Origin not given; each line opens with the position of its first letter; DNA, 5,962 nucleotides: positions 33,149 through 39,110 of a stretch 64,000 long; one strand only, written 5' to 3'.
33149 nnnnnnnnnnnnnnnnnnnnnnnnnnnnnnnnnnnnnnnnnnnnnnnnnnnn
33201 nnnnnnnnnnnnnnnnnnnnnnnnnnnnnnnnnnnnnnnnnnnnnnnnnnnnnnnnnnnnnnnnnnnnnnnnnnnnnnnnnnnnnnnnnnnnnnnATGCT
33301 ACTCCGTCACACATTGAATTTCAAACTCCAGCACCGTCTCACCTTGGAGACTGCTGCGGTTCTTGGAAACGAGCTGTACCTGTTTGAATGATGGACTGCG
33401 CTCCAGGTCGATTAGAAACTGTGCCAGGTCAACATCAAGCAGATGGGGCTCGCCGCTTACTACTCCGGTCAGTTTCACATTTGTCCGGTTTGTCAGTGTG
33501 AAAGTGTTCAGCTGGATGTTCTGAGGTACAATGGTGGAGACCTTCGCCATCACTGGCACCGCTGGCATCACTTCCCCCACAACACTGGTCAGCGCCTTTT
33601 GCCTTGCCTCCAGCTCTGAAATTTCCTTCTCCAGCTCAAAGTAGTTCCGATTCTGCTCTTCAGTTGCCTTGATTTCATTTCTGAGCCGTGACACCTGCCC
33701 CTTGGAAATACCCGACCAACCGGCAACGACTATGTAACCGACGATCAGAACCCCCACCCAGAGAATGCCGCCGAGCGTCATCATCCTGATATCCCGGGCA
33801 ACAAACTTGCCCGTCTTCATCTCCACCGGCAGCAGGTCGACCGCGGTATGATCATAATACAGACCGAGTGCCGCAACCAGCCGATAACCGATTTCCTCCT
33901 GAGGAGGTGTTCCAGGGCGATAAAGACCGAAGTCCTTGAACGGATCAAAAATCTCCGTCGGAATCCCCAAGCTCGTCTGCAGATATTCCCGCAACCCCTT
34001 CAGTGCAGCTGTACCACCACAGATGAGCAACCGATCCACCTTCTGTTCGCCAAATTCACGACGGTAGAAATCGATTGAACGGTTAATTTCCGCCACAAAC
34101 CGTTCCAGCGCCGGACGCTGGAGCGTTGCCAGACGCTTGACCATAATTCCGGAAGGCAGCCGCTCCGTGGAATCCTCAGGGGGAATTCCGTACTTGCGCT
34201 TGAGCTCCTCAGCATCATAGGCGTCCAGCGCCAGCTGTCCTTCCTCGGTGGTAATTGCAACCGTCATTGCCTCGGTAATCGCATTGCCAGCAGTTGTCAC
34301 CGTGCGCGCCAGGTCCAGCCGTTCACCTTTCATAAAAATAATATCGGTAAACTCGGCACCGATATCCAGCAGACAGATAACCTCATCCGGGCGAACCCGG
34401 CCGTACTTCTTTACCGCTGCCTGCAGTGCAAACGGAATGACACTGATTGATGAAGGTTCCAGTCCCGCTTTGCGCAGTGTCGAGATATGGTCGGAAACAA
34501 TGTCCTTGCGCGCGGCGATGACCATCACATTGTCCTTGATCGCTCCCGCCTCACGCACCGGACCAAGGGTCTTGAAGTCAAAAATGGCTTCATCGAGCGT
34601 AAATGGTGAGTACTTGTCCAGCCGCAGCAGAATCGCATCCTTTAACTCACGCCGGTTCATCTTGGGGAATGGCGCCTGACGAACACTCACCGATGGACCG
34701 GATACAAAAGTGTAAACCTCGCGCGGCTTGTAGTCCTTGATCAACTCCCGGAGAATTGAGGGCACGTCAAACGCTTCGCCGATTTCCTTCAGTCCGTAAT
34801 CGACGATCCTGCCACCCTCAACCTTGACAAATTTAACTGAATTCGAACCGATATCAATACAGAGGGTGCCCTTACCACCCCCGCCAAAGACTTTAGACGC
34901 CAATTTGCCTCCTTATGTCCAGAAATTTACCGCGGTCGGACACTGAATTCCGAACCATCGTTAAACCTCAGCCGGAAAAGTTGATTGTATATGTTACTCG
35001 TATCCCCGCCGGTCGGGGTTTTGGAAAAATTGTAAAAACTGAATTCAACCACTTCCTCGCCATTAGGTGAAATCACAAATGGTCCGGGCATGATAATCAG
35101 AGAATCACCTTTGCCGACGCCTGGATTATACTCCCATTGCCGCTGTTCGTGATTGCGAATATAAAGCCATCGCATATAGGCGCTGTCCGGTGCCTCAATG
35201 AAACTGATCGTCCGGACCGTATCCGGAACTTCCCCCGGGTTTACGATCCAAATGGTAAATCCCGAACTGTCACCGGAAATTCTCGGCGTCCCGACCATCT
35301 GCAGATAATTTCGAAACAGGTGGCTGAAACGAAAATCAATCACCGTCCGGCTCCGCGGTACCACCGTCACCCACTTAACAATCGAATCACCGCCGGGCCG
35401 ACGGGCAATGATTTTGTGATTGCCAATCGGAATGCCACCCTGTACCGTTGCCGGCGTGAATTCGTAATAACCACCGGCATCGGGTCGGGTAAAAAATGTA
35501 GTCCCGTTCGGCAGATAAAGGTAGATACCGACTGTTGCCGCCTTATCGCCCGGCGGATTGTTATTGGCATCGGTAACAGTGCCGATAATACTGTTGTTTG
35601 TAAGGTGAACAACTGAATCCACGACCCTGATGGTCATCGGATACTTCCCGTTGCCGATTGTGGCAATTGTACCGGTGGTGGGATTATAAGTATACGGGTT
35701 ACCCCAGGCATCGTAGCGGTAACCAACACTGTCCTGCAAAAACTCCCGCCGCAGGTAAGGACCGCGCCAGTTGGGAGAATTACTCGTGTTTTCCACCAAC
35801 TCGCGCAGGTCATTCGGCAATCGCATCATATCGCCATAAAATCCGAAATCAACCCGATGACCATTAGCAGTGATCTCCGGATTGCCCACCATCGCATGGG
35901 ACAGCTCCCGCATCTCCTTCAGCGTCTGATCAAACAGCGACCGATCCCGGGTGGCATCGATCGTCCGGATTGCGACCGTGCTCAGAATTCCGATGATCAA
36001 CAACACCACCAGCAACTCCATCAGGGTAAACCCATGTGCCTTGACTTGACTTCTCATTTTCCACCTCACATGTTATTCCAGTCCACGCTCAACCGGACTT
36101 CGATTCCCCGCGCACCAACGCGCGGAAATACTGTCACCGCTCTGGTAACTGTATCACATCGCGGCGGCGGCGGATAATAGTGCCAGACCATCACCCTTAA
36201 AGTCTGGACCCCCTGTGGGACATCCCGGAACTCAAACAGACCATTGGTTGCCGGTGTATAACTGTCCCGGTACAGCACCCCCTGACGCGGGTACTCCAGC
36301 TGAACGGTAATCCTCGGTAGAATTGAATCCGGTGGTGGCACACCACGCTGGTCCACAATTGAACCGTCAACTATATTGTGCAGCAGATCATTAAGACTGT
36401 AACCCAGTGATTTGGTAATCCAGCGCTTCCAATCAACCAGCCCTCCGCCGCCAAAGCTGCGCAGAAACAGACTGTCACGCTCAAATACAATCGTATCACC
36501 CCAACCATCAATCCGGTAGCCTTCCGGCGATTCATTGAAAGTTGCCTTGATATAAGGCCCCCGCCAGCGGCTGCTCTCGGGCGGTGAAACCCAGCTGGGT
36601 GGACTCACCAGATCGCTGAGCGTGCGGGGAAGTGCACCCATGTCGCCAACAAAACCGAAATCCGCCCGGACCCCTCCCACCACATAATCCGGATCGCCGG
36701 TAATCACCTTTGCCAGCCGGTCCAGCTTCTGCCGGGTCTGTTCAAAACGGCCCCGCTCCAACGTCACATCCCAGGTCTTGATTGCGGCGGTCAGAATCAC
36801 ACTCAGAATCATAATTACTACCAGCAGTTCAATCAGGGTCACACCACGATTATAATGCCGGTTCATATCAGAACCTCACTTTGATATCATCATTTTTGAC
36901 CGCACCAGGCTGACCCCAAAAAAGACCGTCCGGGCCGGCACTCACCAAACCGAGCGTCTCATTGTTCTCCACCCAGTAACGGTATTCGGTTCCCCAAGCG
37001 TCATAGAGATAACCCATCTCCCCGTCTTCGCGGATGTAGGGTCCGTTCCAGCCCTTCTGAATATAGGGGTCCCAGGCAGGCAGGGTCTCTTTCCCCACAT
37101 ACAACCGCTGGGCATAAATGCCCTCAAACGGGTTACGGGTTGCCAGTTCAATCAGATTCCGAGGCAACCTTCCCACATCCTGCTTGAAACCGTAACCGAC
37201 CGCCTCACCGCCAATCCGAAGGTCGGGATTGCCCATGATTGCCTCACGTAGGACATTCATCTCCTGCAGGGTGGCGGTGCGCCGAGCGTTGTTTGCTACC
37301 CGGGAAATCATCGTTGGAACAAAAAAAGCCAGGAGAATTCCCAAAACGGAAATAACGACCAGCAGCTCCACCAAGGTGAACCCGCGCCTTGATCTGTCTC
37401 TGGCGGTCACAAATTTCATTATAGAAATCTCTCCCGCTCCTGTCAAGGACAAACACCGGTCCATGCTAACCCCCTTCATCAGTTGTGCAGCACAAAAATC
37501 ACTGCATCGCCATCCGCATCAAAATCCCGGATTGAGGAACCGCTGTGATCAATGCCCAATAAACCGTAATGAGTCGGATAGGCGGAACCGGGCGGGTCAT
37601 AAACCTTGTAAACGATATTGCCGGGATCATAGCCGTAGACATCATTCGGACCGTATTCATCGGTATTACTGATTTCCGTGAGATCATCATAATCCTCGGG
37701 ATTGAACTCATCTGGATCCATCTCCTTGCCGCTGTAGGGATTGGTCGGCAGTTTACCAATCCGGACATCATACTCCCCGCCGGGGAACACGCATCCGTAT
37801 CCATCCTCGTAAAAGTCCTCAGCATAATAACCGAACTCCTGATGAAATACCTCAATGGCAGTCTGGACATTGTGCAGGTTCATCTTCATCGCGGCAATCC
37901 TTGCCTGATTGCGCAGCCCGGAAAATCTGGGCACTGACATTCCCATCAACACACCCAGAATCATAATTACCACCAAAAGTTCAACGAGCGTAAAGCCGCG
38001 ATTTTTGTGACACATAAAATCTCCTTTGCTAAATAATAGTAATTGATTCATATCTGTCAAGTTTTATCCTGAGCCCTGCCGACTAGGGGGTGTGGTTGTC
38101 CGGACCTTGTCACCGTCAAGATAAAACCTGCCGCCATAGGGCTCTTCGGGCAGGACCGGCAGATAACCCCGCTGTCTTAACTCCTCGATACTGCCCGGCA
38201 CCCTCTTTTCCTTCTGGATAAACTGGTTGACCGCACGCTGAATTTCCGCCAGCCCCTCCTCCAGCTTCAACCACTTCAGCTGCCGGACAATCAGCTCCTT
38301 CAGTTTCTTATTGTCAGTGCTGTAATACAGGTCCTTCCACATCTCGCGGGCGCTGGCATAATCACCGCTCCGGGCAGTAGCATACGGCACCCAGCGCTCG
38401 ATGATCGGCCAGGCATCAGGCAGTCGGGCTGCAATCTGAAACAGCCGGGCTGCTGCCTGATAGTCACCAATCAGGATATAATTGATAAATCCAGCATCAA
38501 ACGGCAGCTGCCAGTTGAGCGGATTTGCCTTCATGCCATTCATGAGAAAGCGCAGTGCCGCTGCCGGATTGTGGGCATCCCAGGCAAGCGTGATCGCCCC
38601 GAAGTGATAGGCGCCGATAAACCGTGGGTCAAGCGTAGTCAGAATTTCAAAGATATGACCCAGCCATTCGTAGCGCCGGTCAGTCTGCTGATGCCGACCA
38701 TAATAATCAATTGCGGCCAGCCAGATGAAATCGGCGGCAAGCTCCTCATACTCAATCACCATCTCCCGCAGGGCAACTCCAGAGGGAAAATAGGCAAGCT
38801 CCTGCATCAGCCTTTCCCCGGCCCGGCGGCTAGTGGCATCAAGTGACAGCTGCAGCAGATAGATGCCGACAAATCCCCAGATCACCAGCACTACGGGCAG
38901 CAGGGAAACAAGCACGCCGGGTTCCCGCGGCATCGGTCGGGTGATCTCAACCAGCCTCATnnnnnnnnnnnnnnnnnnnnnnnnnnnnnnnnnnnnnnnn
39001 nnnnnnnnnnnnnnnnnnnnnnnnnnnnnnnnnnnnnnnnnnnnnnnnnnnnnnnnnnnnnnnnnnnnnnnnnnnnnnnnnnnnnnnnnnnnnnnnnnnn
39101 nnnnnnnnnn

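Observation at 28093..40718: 15-gene operon that starts with an ABC transporter and a TPR-like membrane protein and continues into a type IV pilus machine lacking PilB/PilC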

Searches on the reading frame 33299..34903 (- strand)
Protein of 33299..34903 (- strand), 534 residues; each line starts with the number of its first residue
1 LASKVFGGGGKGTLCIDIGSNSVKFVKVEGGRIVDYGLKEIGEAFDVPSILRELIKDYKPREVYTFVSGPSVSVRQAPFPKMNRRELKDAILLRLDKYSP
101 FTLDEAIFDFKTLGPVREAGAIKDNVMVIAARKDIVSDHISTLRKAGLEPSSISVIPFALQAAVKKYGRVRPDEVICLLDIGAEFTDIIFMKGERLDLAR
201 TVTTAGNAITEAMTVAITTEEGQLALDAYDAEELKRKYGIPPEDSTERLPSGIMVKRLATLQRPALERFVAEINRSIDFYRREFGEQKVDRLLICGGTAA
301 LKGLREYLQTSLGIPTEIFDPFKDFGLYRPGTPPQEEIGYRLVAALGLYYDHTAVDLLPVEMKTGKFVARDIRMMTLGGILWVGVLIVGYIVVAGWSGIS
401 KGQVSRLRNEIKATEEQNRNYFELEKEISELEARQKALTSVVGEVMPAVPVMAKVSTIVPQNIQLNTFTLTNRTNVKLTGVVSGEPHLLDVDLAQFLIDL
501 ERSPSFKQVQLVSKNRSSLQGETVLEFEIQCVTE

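Call 4: search_protein_families(library=pfam, proteins=[window:33299-34903:-], max_evalue=0.01)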
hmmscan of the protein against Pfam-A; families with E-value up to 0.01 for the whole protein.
window:33299-34903:- (534 aa): 4 families
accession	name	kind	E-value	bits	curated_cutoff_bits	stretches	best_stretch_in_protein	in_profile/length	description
PF11104.14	PilM_2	-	1.8e-34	119.6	27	1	26-330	29-316/340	Type IV pilus assembly protein PilM;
PF14450.12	FtsA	-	1.1e-10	42.4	31.8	1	177-321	1-112/127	Cell division protein FtsA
PF05137.18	PilN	-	1.3e-06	28.8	22.8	1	451-531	2-76/78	Fimbrial assembly protein (PilN)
PF06723.19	MreB_Mbl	-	7.4e-05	22.2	27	1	162-319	133-304/327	MreB/Mbl protein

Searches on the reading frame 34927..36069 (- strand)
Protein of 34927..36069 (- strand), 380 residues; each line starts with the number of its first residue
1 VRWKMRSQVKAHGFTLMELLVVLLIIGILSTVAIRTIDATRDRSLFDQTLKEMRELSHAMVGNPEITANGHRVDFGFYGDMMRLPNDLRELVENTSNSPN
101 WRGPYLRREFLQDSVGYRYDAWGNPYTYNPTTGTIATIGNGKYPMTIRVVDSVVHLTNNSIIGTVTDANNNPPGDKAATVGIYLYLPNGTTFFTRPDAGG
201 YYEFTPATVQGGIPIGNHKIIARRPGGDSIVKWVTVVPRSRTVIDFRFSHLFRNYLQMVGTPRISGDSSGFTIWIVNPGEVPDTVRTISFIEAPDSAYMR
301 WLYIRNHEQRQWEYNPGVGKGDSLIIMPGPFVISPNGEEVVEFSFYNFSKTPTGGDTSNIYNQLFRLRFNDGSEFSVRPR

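Call 4: search_protein_families(library=pfam, proteins=[window:34927-36069:-], max_evalue=0.01)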
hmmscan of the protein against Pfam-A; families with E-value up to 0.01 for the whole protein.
window:34927-36069:- (380 aa): 3 families
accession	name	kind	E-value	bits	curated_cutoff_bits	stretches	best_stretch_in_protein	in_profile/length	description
PF07963.17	N_methyl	-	4.1e-06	26.6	21.2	1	10-33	3-26/27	Prokaryotic N-terminal methylation motif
PF13620.12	CarboxypepD_reg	-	0.00013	22.7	32.3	1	160-247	1-80/82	Carboxypeptidase regulatory-like domain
PF08334.16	T2SSG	-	0.0002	21.8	21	1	79-130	30-79/108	Type II secretion system (T2SS), protein G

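Call 18: search_protein_families(library=ncbifam, proteins=[window:34927-36069:-], max_evalue=0.001)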
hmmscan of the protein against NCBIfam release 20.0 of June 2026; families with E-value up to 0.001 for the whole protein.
window:34927-36069:- (380 aa): 7 families
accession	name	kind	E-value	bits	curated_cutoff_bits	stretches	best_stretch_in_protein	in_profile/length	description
TIGR01710.1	typeII_sec_gspG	equivalog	1.4e-10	41.3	88.85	1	12-130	1-103/134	type II secretion system major pseudopilin GspG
TIGR01708.2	typeII_sec_gspH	equivalog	2.5e-07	30.8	80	1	12-52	2-42/169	type II secretion system minor pseudopilin GspH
TIGR02532.1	IV_pilin_GFxxxE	domain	5.3e-07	29.2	16.3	1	12-34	2-24/24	prepilin-type N-terminal cleavage/methylation domain-containing protein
NF007800.0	PRK10506.1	equivalog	0.00017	21.4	158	1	7-55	4-52/163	prepilin peptidase-dependent protein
NF007862.0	PRK10574.1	equivalog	0.00021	21.4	138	1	10-36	3-29/145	prepilin peptidase-dependent pilin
NF040999.1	pilin_ComGC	equivalog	0.00027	21.1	75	1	12-35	2-25/84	competence type IV pilus major pilin ComGC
NF041775.1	typeIV_PilA_Myxo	equivalog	0.00045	20.2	400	1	7-37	6-36/214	type IV pilin protein PilA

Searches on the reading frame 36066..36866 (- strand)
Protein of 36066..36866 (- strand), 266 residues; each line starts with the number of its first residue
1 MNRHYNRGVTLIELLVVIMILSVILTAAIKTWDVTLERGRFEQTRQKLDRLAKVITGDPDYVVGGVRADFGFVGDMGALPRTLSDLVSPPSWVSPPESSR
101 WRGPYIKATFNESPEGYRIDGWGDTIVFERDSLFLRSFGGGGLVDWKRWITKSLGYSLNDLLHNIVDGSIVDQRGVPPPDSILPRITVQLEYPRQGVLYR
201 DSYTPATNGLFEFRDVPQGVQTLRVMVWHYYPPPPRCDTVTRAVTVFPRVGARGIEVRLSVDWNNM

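Call 4: search_protein_families(library=pfam, proteins=[window:36066-36866:-], max_evalue=0.01)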
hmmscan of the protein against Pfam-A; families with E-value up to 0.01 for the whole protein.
window:36066-36866:- (266 aa): 1 family
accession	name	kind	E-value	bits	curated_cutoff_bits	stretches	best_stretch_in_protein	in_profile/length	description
PF07963.17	N_methyl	-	5.6e-08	32.5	21.2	1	4-29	2-27/27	Prokaryotic N-terminal methylation motif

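Call 18: search_protein_families(library=ncbifam, proteins=[window:36066-36866:-], max_evalue=0.001)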
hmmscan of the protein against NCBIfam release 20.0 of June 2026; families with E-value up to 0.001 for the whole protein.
window:36066-36866:- (266 aa): 3 families
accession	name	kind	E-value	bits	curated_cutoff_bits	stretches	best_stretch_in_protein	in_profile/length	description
TIGR02532.1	IV_pilin_GFxxxE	domain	1.2e-06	28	16.3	1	7-29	2-24/24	prepilin-type N-terminal cleavage/methylation domain-containing protein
NF007800.0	PRK10506.1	equivalog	2.9e-05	23.9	158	1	4-48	6-50/163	prepilin peptidase-dependent protein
TIGR01708.2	typeII_sec_gspH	equivalog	6.1e-05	23.1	80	1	7-52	2-47/169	type II secretion system minor pseudopilin GspH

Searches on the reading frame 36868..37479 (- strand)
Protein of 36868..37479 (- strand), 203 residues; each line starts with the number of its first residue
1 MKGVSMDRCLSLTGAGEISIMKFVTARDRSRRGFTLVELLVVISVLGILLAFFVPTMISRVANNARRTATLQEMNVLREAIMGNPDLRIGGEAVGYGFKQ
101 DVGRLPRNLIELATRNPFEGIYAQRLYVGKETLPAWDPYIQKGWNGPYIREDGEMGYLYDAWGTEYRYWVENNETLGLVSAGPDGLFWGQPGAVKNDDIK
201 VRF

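Call 4: search_protein_families(library=pfam, proteins=[window:36868-37479:-], max_evalue=0.01)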
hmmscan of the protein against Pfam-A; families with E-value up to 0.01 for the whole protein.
window:36868-37479:- (203 aa): 2 families
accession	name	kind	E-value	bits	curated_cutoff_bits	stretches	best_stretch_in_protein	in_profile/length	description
PF07963.17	N_methyl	-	7.3e-09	35.3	21.2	1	29-52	2-25/27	Prokaryotic N-terminal methylation motif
PF08334.16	T2SSG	-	0.0015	19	21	1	141-186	53-95/108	Type II secretion system (T2SS), protein G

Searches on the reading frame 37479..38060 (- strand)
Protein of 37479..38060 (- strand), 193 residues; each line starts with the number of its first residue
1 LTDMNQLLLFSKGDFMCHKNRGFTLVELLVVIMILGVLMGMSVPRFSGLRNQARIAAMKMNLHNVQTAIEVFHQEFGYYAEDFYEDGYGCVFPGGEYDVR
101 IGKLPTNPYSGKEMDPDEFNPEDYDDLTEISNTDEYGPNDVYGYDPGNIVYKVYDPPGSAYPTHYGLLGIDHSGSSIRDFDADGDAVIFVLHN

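Call 5: search_protein_families(library=pfam, proteins=[window:37479-38060:-], max_evalue=0.01)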
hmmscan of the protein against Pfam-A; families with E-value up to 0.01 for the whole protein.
window:37479-38060:- (193 aa): 1 family
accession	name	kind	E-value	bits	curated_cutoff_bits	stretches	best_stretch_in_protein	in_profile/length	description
PF07963.17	N_methyl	-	1.1e-09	37.9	21.2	1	18-42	2-26/27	Prokaryotic N-terminal methylation motif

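Call 18: search_protein_families(library=ncbifam, proteins=[window:37479-38015:-], max_evalue=0.001)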
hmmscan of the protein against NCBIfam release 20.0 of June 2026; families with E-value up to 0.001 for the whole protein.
window:37479-38015:- (178 aa): 9 families
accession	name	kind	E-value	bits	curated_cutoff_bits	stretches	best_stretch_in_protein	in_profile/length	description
TIGR01710.1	typeII_sec_gspG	equivalog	3.1e-12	46.7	88.85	1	6-65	1-60/134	type II secretion system major pseudopilin GspG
NF041775.1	typeIV_PilA_Myxo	equivalog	9.5e-10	38.8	400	1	4-73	9-78/214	type IV pilin protein PilA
TIGR02532.1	IV_pilin_GFxxxE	domain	1.3e-07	31.1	16.3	1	6-26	2-22/24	prepilin-type N-terminal cleavage/methylation domain-containing protein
NF007862.0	PRK10574.1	equivalog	1.7e-07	31.5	138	1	3-60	2-59/145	prepilin peptidase-dependent pilin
NF040999.1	pilin_ComGC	equivalog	1.1e-06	28.7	75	1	6-58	2-54/84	competence type IV pilus major pilin ComGC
TIGR01708.2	typeII_sec_gspH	equivalog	2.1e-06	27.9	80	1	6-41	2-37/169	type II secretion system minor pseudopilin GspH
TIGR02596.1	TIGR02596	subfamily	1.8e-05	24.9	70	1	8-48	1-41/196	Verru_Chthon cassette protein D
NF041013.1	T4P_ComGE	equivalog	4.2e-05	23.6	49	1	4-50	2-48/83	competence type IV pilus minor pilin ComGE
NF007800.0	PRK10506.1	equivalog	0.00031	20.6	158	1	3-45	6-48/163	prepilin peptidase-dependent protein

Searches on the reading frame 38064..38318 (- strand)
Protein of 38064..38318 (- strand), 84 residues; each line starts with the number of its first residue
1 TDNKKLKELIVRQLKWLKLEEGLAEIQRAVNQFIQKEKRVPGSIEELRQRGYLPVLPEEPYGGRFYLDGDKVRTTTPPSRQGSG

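Call 99: predict_structure(alignment_id=A8)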
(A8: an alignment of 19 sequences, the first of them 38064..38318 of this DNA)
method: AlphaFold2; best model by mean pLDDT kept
length: 84 residues; sequences in the alignment: 19
mean_pLDDT: 89.9   pTM: 0.75
mean pLDDT of the five models: 89.9, 89.2, 87.5, 87.3, 86.7
residues with pLDDT >= 90: 62; 70-90: 16; 50-70: 4; < 50: 2
segments of 3 or more residues with pLDDT < 50: none
pLDDT, mean of each block of 10 residues (from residue 1): 81 92 97 97 95 93 93 86 54
secondary structure, 60 per line:
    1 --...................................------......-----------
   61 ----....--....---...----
elements in order: H3-37 H44-49 E65-68 E71-74

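Call 101: fold_search(model_id=the predicted structure, library=pdb)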
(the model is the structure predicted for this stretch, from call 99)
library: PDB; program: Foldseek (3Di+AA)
matches with E <= 10: 15; with E <= 0.001: 0
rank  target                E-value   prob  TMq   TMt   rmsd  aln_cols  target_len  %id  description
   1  6t8s_BBB              7.7e-01  0.82  0.60  0.39   2.8        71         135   20  Structure of the major Type IV pilin PilA1 from Clostridium difficile (released 2020-03-25)
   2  4ixj_A                9.3e-01  0.66  0.54  0.23   3.4        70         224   16  The structure of PilJ, a Type IV pilin from Clostridium difficile (released 2014-01-01)
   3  6t8s_CCC              1.1e+00  0.75  0.60  0.40   2.7        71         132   20  Structure of the major Type IV pilin PilA1 from Clostridium difficile (released 2020-03-25)
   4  6t8s_AAA              1.1e+00  0.72  0.59  0.39   2.9        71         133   18  Structure of the major Type IV pilin PilA1 from Clostridium difficile (released 2020-03-25)
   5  4pe2_A                1.1e+00  0.84  0.59  0.11   1.5        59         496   20  MBP PilA1 CD160 (released 2015-01-14)
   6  9iuf_A                3.9e+00  0.21  0.45  0.20   2.3        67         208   15  Cryo-EM structure of the type IVb pilus from enterotoxigenic Escherichia coli (released 2025-05-28)
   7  3gn9_A                4.2e+00  0.30  0.53  0.41   2.6        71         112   14  Crystal structure of the major pseudopilin from the type 2 secretion system of Vibrio vulnificus (released 2009-07-28)
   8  3s0t_A                5.5e+00  0.15  0.41  0.20   2.1        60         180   15  Crystal structure of the CofA Type IV pilin subunit from enterotoxigenic E. coli (released 2012-04-11)
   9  4ci1_A                6.2e+00  0.01  0.13  0.02   4.3        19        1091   32  Structure of the DDB1-CRBN E3 ubiquitin ligase bound to thalidomide (released 2014-07-16)
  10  8g66_D                6.7e+00  0.01  0.14  0.02   5.2        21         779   33  Structure with SJ3149 (released 2023-12-13)
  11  3fu1_B                7.1e+00  0.20  0.55  0.42   3.1        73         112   15  Crystal structure of the major pseudopilin from the type 2 secretion system of Vibrio cholerae (released 2009-07-28)
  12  4rbr_A                8.1e+00  0.03  0.32  0.21  16.1        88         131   15  Crystal structure of Repressor of Toxin (Rot), a central regulator of Staphylococcus aureus virulence (released 2014-11-05)
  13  8dx4_D                8.6e+00  0.12  0.54  0.10   2.8        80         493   16  Clostridioides difficile R20291 minor pilin - PilW fused with Maltose Binding Protein (released 2022-09-21)
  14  9zxm                  9.2e+00  0.01  0.14  0.02   4.2        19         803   32  DDB1 delta with compound 6 (released 2026-04-08)
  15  7t31_D                9.9e+00  0.13  0.40  0.07   0.8        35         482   20  X-ray Structure of Clostridiodies difficile PilW (released 2022-10-19)

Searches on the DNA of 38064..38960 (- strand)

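Call 98: search_rna_families(sources=[L001, L107], threshold=gathering)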
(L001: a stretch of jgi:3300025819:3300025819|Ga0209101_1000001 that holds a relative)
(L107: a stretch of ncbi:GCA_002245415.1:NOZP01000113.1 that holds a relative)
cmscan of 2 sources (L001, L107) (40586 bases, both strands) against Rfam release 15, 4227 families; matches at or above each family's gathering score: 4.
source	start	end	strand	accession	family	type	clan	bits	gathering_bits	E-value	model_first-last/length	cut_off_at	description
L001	4183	7199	+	RF02541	LSU_rRNA_bacteria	Gene; rRNA;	CL00112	2861.3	50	0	1-2925/2925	no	Bacterial large subunit ribosomal RNA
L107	2983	6049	+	RF02541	LSU_rRNA_bacteria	Gene; rRNA;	CL00112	2812.1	50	0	1-2925/2925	no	Bacterial large subunit ribosomal RNA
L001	7249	7365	+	RF00001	5S_rRNA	Gene; rRNA;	CL00113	108.4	38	4.4e-23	1-120/120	no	5S ribosomal RNA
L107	6079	6195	+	RF00001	5S_rRNA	Gene; rRNA;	CL00113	98.9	38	1.5e-20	1-120/120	no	5S ribosomal RNA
